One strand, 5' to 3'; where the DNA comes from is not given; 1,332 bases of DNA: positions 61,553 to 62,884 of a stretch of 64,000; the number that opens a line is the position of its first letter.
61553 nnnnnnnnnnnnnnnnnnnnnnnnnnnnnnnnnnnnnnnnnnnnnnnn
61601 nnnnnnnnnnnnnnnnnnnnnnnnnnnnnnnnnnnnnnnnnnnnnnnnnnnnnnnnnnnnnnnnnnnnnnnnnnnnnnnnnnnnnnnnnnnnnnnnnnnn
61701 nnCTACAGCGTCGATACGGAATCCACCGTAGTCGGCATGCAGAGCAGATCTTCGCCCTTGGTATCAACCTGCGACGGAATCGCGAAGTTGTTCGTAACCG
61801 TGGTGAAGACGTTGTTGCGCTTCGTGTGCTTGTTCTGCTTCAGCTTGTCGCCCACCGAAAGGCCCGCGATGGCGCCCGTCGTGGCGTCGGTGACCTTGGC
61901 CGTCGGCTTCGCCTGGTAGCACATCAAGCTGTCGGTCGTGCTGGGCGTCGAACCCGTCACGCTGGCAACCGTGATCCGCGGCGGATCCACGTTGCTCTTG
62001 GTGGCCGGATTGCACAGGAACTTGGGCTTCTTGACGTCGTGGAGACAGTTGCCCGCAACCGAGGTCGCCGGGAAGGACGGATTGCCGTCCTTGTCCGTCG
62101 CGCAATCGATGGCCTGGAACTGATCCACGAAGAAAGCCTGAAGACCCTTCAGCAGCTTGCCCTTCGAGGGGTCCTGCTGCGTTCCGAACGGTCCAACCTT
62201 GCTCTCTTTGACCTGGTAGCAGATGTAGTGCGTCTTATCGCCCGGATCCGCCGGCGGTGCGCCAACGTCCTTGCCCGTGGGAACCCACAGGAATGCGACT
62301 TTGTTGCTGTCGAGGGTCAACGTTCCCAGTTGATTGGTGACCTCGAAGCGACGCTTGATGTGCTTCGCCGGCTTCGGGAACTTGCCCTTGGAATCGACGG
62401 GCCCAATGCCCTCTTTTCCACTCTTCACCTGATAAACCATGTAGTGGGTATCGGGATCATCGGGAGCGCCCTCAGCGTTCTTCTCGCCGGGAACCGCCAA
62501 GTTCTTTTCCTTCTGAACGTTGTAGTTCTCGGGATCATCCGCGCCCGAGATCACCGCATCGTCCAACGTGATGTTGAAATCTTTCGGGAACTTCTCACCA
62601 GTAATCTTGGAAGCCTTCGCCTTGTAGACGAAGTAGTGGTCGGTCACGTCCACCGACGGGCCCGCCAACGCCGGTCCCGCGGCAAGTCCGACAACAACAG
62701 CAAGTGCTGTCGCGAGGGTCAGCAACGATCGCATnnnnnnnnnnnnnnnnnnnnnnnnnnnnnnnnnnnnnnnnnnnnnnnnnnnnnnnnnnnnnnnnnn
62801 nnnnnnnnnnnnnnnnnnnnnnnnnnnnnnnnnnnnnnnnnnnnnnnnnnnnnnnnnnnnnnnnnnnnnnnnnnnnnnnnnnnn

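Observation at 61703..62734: Secreted protein built from four degenerate modules with an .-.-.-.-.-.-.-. start and an L-C-x-P end; no family I can name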

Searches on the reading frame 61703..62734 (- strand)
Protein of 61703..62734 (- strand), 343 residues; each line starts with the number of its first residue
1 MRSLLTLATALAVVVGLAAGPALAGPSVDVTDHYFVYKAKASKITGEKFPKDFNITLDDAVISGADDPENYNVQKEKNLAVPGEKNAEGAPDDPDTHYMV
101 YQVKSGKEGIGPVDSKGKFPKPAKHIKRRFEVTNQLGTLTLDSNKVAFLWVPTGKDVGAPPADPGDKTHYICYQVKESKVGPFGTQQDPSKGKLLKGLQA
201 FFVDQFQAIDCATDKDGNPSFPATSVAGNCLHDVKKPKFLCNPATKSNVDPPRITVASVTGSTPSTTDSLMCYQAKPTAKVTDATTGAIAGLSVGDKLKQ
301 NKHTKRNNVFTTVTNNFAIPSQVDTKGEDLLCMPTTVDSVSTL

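Call 3: search_protein_families(library=pfam, proteins=[window:61703-62734:-], max_evalue=10)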
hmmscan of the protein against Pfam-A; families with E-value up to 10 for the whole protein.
window:61703-62734:- (343 aa): 2 families
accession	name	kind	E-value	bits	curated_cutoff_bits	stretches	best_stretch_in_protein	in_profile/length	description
PF24247.1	DUF7450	-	1.4e-10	41.5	27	2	123-179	12-67/151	Repeat of unknown function (DUF7450)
PF11686.13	DUF3283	-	0.003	17.9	25.8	0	95-109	18-32/61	Protein of unknown function (DUF3283)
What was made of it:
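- On Pfam PF24247 DUF7450: 41.5 bits against 27, E = 1.4e-10, 2 stretches (call 3).
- Closest known: Pfam PF24247, DUF7450. Same: The window protein scores 41.5 bits against a gathering score of 27 (call 3).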

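Call 4: search_protein_families(library=ncbifam, proteins=[window:61703-62734:-], max_evalue=10)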
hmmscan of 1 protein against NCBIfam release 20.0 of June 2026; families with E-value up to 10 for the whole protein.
window:61703-62734:- (343 aa): 2 families
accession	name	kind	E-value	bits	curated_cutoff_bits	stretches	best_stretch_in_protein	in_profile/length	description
NF040925.1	LD_carbox_ElsL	exception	0.066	13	270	1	98-134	23-59/164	cell wall-recycling L,D-carboxypeptidase ElsL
NF050136.1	PGL_lacton_Staph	exception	0.078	12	500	1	45-73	284-312/341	6-phosphogluconolactonase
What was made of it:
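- On Type IX secretion C-terminal domain (Por_Secre_tail, TIGR04183 / PF18962): The family does not appear in the Pfam or NCBIfam scans at E <= 10 (calls 3, 4).
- On MYXO-CTERM: There is no NCBIfam hit (call 4).
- Closest known: Fixed-number cell-surface anchoring repeats. Different: There is no sequence or profile similarity (calls 3, 4).
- Closest known: Type IX secretion C-terminal domain. Different: There is no HMM match (calls 3, 4).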

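Call 5: search_solved_structures(query=window:61703-62734:-, max_evalue=10)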
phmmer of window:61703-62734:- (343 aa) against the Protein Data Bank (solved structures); distinct sequences matched with E-value up to 10: 1.
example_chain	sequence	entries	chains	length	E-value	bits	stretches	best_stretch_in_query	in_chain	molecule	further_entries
3drx_A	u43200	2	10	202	1.5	11.1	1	79-195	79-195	BTB/POZ domain-containing protein KCTD5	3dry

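Call 7: find_homologous_proteins(query=window:61703-62734:-)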
Query window:61703-62734:- (343 aa): 8 proteins with E <= 0.001 among 8000 candidates.
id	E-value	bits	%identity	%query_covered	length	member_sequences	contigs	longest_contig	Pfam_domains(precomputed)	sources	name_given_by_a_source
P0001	3.4e-211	718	92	100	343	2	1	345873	-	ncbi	-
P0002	9.2e-120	418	57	100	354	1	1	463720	-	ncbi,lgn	-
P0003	4.3e-87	310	52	90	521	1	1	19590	PF07452.18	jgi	jgi:CHRD domain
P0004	4.2e-72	261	44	90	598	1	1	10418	-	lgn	-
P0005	2.4e-68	249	45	86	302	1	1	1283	-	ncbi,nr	ncbi:MAG: hypothetical protein MI673_05845, partial [Thiotrichales bacterium]|nr:hypothetical protei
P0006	2.3e-65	239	41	93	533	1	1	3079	-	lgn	-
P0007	1.4e-63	233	42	90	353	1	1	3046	-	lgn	-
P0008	3.2e-5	41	33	84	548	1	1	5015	-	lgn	-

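Call 13: find_encoding_contigs(protein=P0001, flank=10000, max_places=3)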
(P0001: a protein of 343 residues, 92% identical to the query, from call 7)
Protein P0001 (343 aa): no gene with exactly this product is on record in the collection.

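Call 19: search_protein_representatives(alignment_id=A1)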
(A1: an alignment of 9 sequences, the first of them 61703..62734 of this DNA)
Query: 9 sequences, 348 profile positions. Proteins with E-value up to 0.001 (for the whole library): 2070; up to 1e-10: 979; up to 1e-30: 150. The best 150 are listed.
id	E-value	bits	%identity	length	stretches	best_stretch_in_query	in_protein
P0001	3.7e-161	552.7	-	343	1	1-346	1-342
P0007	2.8e-134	464.3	-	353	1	30-347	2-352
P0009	3.1e-129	447.7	-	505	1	17-347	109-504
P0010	5.1e-127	440.4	-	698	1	17-345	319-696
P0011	1.6e-118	412.5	-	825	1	27-347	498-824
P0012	1.8e-117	409.0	-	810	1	17-346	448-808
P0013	1.4e-116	406.1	-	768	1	17-344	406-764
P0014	4.0e-116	404.6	-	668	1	16-346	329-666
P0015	7.3e-116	403.7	-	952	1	18-344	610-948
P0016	3.2e-115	401.6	-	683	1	24-344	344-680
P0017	3.8e-114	398.1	-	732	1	16-344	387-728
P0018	9.5e-113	393.5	-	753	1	17-345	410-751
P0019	1.1e-112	393.2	-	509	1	17-344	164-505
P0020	1.6e-111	389.5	-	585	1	18-345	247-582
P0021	4.3e-111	388.0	-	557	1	18-344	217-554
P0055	2.1e-95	336.4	-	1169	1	31-345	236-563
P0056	4.4e-95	335.4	-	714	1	17-344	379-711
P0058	2.9e-94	332.7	-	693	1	32-345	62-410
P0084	5.2e-78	279.3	-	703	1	32-345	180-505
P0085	1.2e-77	278.1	-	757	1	35-343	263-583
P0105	2.8e-46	174.9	-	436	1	18-345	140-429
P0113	1.5e-41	159.3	-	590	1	23-344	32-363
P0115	3.6e-39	151.5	-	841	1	15-342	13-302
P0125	6.8e-36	140.7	-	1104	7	32-343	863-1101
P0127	1.7e-34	136.2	-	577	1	21-340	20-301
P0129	4.1e-34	134.9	-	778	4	24-343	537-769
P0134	8.2e-33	130.6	-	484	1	15-344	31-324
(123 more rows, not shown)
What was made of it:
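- The family has 2,070 representatives at E <= 1e-3 (call 19).
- Tried and rejected: The exhaustive HMM search was needed (call 19).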

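Call 21: find_homologous_proteins(query=A1)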
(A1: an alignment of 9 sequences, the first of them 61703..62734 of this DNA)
Query A1 (9 sequences) (343 aa, profile of the alignment): 9 proteins with E <= 0.001 among 8000 candidates.
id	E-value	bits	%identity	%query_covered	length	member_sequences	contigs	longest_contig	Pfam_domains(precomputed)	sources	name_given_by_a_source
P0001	1.2e-160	553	92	100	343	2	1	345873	-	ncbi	-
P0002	6.3e-157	540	57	100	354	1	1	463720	-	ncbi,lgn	-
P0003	4.3e-147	508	52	90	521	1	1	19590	PF07452.18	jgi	jgi:CHRD domain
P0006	6.0e-135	468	41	93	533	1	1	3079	-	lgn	-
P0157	7.7e-129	448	47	90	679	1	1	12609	-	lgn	-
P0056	1.4e-94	335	38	95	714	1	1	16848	PF00413.31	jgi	jgi:hypothetical protein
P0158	1.7e-67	246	38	86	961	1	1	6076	PF00759.26,PF02927.21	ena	-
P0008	6.2e-67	244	33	84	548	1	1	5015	-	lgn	-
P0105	8.9e-46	175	31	84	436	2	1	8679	PF03160.21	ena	-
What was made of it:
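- Tried and rejected: The word-based homologue search found only 8-9 relatives because of its candidate cap (calls 7, 21).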

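Call 23: search_protein_families(library=pfam, alignment_id=A2, max_evalue=0.001)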
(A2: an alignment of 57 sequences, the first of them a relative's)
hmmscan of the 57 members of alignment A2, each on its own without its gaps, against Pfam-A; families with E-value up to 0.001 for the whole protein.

A. member 1, P0009 (505 aa): 2 families
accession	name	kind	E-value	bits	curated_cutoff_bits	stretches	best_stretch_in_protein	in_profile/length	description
PF07452.17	CHRD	-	1.2e-16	62.1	24.1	1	35-153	1-117/117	CHRD domain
PF24247.1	DUF7450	-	2.3e-05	24.6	27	0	294-340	21-65/151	Repeat of unknown function (DUF7450)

B. families by the number of members that match (of 57 scanned): 56 families (the first 25 are shown)
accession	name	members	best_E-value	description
PF24247.1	DUF7450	13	4.6e-07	Repeat of unknown function (DUF7450)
PF13948.11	DUF4215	8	1.2e-06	Domain of unknown function (DUF4215)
PF02412.23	TSP_3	5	2.7e-88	Thrombospondin type 3 repeat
PF12947.13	EGF_3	3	3.4e-21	EGF domain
PF07645.21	EGF_CA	3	2.1e-16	Calcium-binding EGF domain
PF05048.19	NosD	3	2.4e-09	Periplasmic copper-binding protein (NosD)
PF00200.28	Disintegrin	2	7.8e-41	Disintegrin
PF24517.2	CBM96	2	8.2e-20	Carbohydrate-binding module family 96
PF00526.23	Dicty_CTDC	2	1.5e-18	Dictyostelium (slime mold) repeat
PF13229.12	Beta_helix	2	9.4e-17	Right handed beta helix region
PF12946.13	EGF_MSP1_1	2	4.5e-08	MSP1 EGF domain 1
PF00413.30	Peptidase_M10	2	9e-07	Matrixin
PF12662.13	cEGF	2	3.2e-05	Complement Clr-like EGF-like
PF00008.33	EGF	2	4.4e-05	EGF-like domain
PF25564.1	DUF7933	1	1.5e-162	Domain of unknown function (DUF7933)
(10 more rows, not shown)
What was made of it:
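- Fusion partners are diverse extracellular domains: CHRD, DUF4215, TSP_3, EGF, Disintegrin, NosD/beta-helix, CBM96, Peptidase_M10, Peptidase_S8, GH9, Kelch, FG-GAP, GSDH (calls 21, 23). It is shared by many otherwise unrelated secreted proteins (calls 19, 23).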

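Call 29: find_related_loci(query=A4, collection=genome_contigs, flank=8000)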
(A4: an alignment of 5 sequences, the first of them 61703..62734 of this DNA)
Query A4 (343 aa) in genome_contigs; peptide patterns used: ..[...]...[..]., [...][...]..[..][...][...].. (x = any residue, [..] = any of these).
41 stretches matched a pattern; 2 encode a relative of the query (tblastn E <= 1e-3); 2 distinct loci.
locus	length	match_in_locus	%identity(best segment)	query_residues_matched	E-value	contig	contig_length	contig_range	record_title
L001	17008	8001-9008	44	16-340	5e-79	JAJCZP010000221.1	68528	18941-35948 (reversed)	MAG: Deltaproteobacteria bacterium isolate OFTM125 OFTM125_220, whole genome shotgun sequence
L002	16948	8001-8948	49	31-340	9e-78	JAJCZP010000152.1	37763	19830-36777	MAG: Deltaproteobacteria bacterium isolate OFTM125 OFTM125_151, whole genome shotgun sequence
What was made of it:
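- Tried and rejected: The genome scan with closer sequences found only one MAG, with two loci (call 29).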

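Call 30: list_cluster_members(proteins=[window:61703-62731:-, P0001, P0002, P0003, P0056, P0158, P0105])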
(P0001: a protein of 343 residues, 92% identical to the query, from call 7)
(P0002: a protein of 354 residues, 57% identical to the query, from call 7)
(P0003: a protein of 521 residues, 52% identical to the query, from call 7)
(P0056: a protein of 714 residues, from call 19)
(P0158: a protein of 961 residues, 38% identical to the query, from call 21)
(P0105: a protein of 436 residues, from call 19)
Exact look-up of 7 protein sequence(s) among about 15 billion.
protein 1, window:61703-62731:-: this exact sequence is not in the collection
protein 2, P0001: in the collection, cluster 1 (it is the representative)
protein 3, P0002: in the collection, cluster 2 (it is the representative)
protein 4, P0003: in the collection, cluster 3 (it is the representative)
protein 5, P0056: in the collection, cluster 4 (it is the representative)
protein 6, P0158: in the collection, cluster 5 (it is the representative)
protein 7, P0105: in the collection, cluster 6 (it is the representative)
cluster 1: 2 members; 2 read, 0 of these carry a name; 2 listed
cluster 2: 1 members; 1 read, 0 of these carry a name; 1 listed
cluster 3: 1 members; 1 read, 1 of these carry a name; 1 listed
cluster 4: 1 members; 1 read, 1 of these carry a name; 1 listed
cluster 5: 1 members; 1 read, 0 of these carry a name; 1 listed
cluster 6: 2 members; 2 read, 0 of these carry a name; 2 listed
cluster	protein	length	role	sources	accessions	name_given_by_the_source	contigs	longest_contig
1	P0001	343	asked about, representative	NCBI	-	-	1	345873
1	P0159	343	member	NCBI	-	-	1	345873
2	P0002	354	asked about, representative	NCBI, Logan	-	-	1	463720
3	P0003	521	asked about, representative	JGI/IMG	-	CHRD domain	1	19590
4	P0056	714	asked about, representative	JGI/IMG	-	hypothetical protein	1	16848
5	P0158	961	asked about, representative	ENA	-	-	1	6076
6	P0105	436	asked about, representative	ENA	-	-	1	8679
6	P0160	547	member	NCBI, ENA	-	-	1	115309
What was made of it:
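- Tried and rejected: One look-up used wrong coordinates on my part (call 30).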

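Call 32: find_encoding_contigs(protein=window:61706-62734:-, flank=10000, max_places=3)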
Protein window:61706-62734:- (343 aa): no gene with exactly this product is on record in the collection.
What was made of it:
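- Tried and rejected: The exact-sequence look-up of the window protein and of P0001 found no record (calls 13, 32).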

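Call 33: find_encoding_contigs(protein=P0002, flank=10000, max_places=3)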
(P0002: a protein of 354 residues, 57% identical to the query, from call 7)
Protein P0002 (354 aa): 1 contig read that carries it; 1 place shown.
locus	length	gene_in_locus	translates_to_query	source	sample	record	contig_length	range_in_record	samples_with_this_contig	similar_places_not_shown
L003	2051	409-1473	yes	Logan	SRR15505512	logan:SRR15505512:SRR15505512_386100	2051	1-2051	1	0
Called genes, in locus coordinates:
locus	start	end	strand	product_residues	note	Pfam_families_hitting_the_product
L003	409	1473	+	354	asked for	-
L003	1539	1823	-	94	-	PF02954:HTH_8, PF13384:HTH_23 (faint)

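Call 34: predict_structure(alignment_id=A3)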
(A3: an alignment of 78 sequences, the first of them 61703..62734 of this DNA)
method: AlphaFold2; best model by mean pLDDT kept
length: 343 residues; sequences in the alignment: 78
mean_pLDDT: 92.4   pTM: 0.88
mean pLDDT of the five models: 92.4, 91.9, 91.7, 91.4, 91.3
residues with pLDDT >= 90: 293; 70-90: 14; 50-70: 31; < 50: 5
segments of 3 or more residues with pLDDT < 50: 1-5
pLDDT, mean of each block of 10 residues (from residue 1): 48 60 72 98 96 98 97 98 96 97 98 97 98 94 98 98 97 94 63 86 97 97 97 98 98 97 97 98 97 98 98 94 98 98 95
secondary structure, 60 per line:
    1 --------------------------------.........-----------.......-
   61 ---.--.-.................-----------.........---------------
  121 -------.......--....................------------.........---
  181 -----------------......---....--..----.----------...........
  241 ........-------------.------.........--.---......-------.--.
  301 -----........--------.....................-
elements in order: E33-41 E53-59 E69-85 E97-105 E128-134 E137-156 E169-177 E198-203 H207-210 E230-248 E269-277 H284-289 E306-313 E322-342
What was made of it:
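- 62663..62734 (-): Signal peptide, aa 1-24 (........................|G), Sec/SPase I type with no lipobox. AlphaFold pLDDT is below 60 for aa 1-20 (call 34).
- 61727..61933 (-): Module 4 (B-type, aa 268-336): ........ ... KHTKR ... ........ ... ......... Cys272 and Cys332 form the predicted clamp. The chain ends 7 residues later. The last strand runs to residue 342 in the model (call 34).
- The block is predicted to be rigid, with pTM 0.88 (call 34).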

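Call 37: fold_search(model_id=the predicted structure, library=pdb)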
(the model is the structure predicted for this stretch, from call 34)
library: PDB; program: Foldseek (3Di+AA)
matches with E <= 10: 257; with E <= 0.001: 0
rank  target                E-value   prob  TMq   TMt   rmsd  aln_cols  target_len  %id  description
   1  3axd_A                2.3e-01  0.06  0.13  0.16  17.4       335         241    9  The truncated Fibrobacter succinogenes 1,3-1,4-beta-D-glucanase V18Y/W203Y in apo-form (released 2012-02-15)
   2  9a3d_MODEL_1_A        2.3e-01  0.03  0.08  0.07  26.5       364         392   10  Model of E. coli BamB by in-cell photo-crosslinking MS and deep learning (released 2023-02-24)
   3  1zm1_A                2.4e-01  0.03  0.09  0.11  17.4       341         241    9  Crystal structures of complex F. succinogenes 1,3-1,4-beta-D-glucanase and beta-1,3-1,4-cellotriose (released 2006-05-10)
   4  3ei1_A                2.4e-01  0.02  0.08  0.04  25.1       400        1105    6  Structure of hsDDB1-drDDB2 bound to a 14 bp 6-4 photoproduct containing DNA-duplex (released 2009-01-20)
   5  9ccj_A                2.6e-01  0.03  0.10  0.12  23.3       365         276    7  Dissecting human monoclonal antibody responses from mRNA and protein-based booster vaccinations against XBB1.5 SARS-Co (released 2025-03-12)
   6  8k80_A                3.0e-01  0.02  0.10  0.09  24.4       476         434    8  Crystal structure of Langya Virus attachment (G) glycoprotein (released 2023-09-13)
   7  3axd_B                3.8e-01  0.02  0.09  0.12  18.7       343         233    8  The truncated Fibrobacter succinogenes 1,3-1,4-beta-D-glucanase V18Y/W203Y in apo-form (released 2012-02-15)
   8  5o51                  4.0e-01  0.01  0.09  0.10  22.0       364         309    8  AfRom2 CNH domain (released 2018-06-13)
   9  5nop_A                4.2e-01  0.01  0.09  0.08  23.6       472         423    8  Structure of Mojiang virus attachment glycoprotein (released 2017-07-19)
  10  1yln                  4.4e-01  0.02  0.08  0.10  23.8       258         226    8  The Crystal Structure of the Protein of Unknown Function VCA0042 from Vibrio cholerae O1 (released 2005-03-08)
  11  5jow_A                4.9e-01  0.01  0.08  0.07  26.5       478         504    9  Bacteroides ovatus Xyloglucan PUL GH43A (released 2016-08-10)
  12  8tvi_A                6.2e-01  0.01  0.10  0.08  23.8       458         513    7  Langya Virus G glycoprotein (LayV G) with stabilizing mutations (released 2024-05-01)
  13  6xt9_I                6.5e-01  0.01  0.08  0.05  22.6       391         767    8  Subunits BBS 1,4,8,9,18 of the human BBSome complex (released 2020-01-29)
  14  1mve                  7.2e-01  0.02  0.09  0.11  18.8       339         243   10  Crystal structure of a natural circularly-permutated jellyroll protein: 1,3-1,4-beta-D-glucanase from Fibrobacter succin (released 2003-07-15)
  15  3hr9                  7.6e-01  0.03  0.13  0.15  16.4       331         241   10  The truncated Fibrobacter succinogenes 1,3-1,4-beta-D-glucanase F40I mutant (released 2009-07-07)
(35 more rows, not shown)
